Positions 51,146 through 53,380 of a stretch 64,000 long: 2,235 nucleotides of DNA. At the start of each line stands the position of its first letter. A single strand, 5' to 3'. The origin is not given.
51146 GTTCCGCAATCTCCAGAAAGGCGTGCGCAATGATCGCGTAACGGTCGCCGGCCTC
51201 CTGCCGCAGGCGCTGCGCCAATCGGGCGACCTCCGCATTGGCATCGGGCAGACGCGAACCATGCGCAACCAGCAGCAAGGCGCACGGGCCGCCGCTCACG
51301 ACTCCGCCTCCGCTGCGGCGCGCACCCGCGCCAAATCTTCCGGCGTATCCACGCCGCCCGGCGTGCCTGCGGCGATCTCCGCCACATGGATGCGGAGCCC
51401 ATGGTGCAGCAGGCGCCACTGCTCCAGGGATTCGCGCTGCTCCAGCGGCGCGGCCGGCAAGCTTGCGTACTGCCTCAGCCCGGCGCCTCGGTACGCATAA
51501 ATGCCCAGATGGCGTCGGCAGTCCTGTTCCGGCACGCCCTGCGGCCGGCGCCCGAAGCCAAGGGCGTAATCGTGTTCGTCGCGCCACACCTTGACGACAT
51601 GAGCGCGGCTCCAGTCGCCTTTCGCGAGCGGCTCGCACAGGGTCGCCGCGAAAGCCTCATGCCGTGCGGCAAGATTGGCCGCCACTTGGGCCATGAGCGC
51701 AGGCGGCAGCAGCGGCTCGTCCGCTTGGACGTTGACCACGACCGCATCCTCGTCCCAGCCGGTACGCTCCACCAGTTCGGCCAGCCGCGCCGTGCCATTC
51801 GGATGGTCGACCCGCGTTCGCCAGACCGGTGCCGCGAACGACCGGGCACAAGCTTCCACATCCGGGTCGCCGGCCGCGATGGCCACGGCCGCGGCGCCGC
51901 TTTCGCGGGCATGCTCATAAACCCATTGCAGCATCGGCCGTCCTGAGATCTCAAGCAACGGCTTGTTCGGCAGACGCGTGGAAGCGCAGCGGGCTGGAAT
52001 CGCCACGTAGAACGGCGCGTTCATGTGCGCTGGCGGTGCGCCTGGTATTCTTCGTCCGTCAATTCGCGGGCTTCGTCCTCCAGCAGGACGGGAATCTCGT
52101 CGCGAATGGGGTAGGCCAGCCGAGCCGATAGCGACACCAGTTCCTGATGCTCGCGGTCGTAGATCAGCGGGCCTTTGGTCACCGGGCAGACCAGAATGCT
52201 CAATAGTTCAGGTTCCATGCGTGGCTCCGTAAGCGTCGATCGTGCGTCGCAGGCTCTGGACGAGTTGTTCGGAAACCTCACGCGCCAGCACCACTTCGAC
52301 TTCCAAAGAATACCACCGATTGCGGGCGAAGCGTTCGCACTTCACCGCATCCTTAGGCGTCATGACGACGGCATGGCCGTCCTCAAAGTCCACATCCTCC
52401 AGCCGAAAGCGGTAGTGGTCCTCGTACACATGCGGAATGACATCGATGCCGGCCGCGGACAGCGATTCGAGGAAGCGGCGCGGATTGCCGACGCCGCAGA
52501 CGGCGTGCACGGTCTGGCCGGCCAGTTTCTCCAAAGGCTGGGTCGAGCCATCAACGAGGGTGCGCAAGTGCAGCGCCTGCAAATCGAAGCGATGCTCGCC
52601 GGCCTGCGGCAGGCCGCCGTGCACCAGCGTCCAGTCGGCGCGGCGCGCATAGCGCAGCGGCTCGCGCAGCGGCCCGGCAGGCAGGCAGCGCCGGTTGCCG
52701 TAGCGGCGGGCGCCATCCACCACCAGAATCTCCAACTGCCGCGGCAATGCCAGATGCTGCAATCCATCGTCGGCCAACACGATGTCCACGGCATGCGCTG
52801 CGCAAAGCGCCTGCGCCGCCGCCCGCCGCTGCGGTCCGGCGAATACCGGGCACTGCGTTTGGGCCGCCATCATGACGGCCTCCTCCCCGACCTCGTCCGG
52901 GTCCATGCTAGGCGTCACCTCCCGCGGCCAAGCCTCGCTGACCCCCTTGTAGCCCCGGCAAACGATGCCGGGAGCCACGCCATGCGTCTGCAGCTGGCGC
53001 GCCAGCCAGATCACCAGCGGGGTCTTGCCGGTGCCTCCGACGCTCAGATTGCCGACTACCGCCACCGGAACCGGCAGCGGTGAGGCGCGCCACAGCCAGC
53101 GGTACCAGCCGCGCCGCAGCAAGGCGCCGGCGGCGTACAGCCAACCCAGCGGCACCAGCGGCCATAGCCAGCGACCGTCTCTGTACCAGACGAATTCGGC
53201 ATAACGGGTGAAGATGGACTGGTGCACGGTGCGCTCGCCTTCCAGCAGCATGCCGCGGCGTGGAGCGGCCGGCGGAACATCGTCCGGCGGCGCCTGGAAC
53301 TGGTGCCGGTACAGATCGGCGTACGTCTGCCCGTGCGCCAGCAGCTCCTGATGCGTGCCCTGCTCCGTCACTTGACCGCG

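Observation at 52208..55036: MsbA-LpxK fusion: lipid A flippase and lipid A 4'-kinase in one polypeptide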

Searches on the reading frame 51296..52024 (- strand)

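Call 3: search_protein_families(library=pfam, proteins=[window:51296-52024:-])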
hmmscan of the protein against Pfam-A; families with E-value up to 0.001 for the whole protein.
window:51296-52024:- (242 aa): 2 families
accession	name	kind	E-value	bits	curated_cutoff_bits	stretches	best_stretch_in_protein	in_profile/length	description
PF02348.25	CTP_transf_3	-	1.2e-36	127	22.6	1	9-212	4-217/217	Cytidylyltransferase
PF12804.13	NTP_transf_3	-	4.1e-12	47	27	1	20-127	15-120/160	MobA-like NTP transferase domain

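Call 4: search_protein_families(library=ncbifam, proteins=[window:51296-52024:-])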
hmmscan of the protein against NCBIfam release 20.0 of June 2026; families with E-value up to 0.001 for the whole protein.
window:51296-52024:- (242 aa): 11 families
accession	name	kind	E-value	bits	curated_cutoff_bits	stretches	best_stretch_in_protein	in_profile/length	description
NF003952.0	PRK05450.1-5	subfamily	4.9e-63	212.6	193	1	5-239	3-246/250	3-deoxy-manno-octulosonate cytidylyltransferase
NF009905.0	PRK13368.1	subfamily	1.9e-57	194.4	255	1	5-239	3-239/243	3-deoxy-manno-octulosonate cytidylyltransferase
TIGR00466.1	kdsB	equivalog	1.3e-54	185.2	155.2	1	5-231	3-240/241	3-deoxy-manno-octulosonate cytidylyltransferase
NF003950.0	PRK05450.1-3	subfamily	8.1e-51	172.7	234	1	6-237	4-241/248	3-deoxy-manno-octulosonate cytidylyltransferase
NF003948.0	PRK05450.1-1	equivalog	2.7e-48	164.3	281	1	7-240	8-245/248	3-deoxy-manno-octulosonate cytidylyltransferase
TIGR03584.1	PseF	equivalog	3.6e-06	26.8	205.7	1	9-72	4-68/222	pseudaminic acid cytidylyltransferase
TIGR02665.1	molyb_mobA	equivalog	1.3e-05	25.3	151.85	1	20-127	18-122/186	molybdenum cofactor guanylyltransferase MobA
NF010933.0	PRK14353.1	equivalog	1.4e-05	24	505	1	20-123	24-129/453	bifunctional UDP-N-acetylglucosamine diphosphorylase/glucosamine-1-phosphate N-acetyltransferase GlmU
NF010938.0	PRK14358.1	equivalog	1.7e-05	23.6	500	1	18-127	25-133/481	bifunctional N-acetylglucosamine-1-phosphate uridyltransferase/glucosamine-1-phosphate acetyltransferase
NF010932.0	PRK14352.1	equivalog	0.00043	19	611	1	20-124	25-132/488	bifunctional UDP-N-acetylglucosamine diphosphorylase/glucosamine-1-phosphate N-acetyltransferase GlmU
TIGR03552.1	F420_cofC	equivalog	0.00052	19.7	105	0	31-126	32-125/196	2-phospho-L-lactate guanylyltransferase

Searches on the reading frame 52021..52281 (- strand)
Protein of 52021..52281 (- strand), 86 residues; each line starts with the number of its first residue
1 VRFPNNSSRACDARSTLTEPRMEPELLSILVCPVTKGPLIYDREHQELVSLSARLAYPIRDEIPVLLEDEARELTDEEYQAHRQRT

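Call 3: search_protein_families(library=pfam, proteins=[window:52021-52281:-])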
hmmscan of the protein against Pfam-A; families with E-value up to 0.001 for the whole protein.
window:52021-52281:- (86 aa): 1 family
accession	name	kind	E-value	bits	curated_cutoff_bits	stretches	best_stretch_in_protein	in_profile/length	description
PF03966.22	Trm112p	-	1.2e-15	57.5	22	1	24-61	2-39/40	Trm112p-like protein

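Call 4: search_protein_families(library=ncbifam, proteins=[window:52021-52281:-])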
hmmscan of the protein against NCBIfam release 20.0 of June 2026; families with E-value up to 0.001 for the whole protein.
window:52021-52281:- (86 aa): 2 families
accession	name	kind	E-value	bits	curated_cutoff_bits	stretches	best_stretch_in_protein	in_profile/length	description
NF008806.0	PRK11827.1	equivalog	3.1e-18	65.6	126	1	22-79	1-58/60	protein YcaR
NF038101.1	Trm112_arch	equivalog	5.4e-06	26.5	77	1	22-72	1-59/59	methytransferase partner Trm112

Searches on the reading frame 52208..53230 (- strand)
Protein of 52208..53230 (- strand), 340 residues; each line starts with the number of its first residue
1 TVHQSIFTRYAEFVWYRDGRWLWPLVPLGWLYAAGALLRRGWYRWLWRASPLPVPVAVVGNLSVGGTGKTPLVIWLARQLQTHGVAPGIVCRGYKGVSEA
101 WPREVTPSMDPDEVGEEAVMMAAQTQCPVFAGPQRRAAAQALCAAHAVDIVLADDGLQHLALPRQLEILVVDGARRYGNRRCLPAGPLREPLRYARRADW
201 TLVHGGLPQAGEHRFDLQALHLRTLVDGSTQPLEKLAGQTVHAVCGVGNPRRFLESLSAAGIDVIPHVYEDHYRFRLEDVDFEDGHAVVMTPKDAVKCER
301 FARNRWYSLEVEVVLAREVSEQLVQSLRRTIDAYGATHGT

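Call 20: search_solved_structures(query=window:52208-53230:-, show_alignments=2)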
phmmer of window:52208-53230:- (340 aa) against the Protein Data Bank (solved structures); distinct sequences matched with E-value up to 0.001: 2.
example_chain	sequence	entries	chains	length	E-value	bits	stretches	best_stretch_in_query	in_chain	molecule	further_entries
4ehw_A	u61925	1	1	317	4.1e-25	91.9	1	25-319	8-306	Tetraacyldisaccharide 4'-kinase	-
4ehx_A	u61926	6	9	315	4.2e-25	91.9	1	25-319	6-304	Tetraacyldisaccharide 4'-kinase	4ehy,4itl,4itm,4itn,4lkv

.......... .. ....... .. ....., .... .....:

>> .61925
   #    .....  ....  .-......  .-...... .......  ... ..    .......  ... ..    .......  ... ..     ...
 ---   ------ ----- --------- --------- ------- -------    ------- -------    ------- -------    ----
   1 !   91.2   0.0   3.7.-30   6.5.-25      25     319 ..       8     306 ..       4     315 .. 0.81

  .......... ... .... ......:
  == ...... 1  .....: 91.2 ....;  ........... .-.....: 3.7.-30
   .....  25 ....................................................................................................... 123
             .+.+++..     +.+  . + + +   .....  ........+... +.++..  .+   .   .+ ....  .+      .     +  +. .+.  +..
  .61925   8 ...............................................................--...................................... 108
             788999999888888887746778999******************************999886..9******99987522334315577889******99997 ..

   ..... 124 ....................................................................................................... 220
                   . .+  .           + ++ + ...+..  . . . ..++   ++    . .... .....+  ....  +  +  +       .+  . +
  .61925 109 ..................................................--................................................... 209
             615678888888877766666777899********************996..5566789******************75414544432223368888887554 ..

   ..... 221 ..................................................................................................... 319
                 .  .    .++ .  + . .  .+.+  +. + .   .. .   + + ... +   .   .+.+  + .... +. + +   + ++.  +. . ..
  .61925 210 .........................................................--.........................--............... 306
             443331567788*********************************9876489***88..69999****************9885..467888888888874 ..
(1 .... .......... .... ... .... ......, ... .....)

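Call 34: search_protein_representatives(protein=window:52208-53230:-)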
Query: 340 residues. Proteins with E-value up to 0.001 (for the whole library): 20518; up to 1e-10: 14534; up to 1e-30: 2446. The best 150 are listed.
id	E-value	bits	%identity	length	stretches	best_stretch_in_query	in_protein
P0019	3.4e-125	434.3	61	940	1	1-337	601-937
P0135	8.0e-87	308.1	44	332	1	5-329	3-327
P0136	1.1e-83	297.8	49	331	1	9-311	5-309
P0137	2.2e-83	296.8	49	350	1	8-328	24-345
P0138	2.9e-83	296.4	50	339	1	14-311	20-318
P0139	5.6e-82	292.1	44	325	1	14-325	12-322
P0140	1.3e-81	291.0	48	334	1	22-321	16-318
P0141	4.1e-80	286.0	48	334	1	9-324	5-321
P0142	5.5e-79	282.3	46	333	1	14-323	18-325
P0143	1.8e-78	280.6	44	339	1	9-327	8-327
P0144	2.2e-78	280.4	48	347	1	8-327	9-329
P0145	3.4e-78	279.7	51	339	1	22-307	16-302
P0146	5.6e-78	279.0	47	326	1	14-327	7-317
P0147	7.2e-77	275.3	49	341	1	12-330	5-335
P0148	1.3e-76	274.5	47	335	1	12-316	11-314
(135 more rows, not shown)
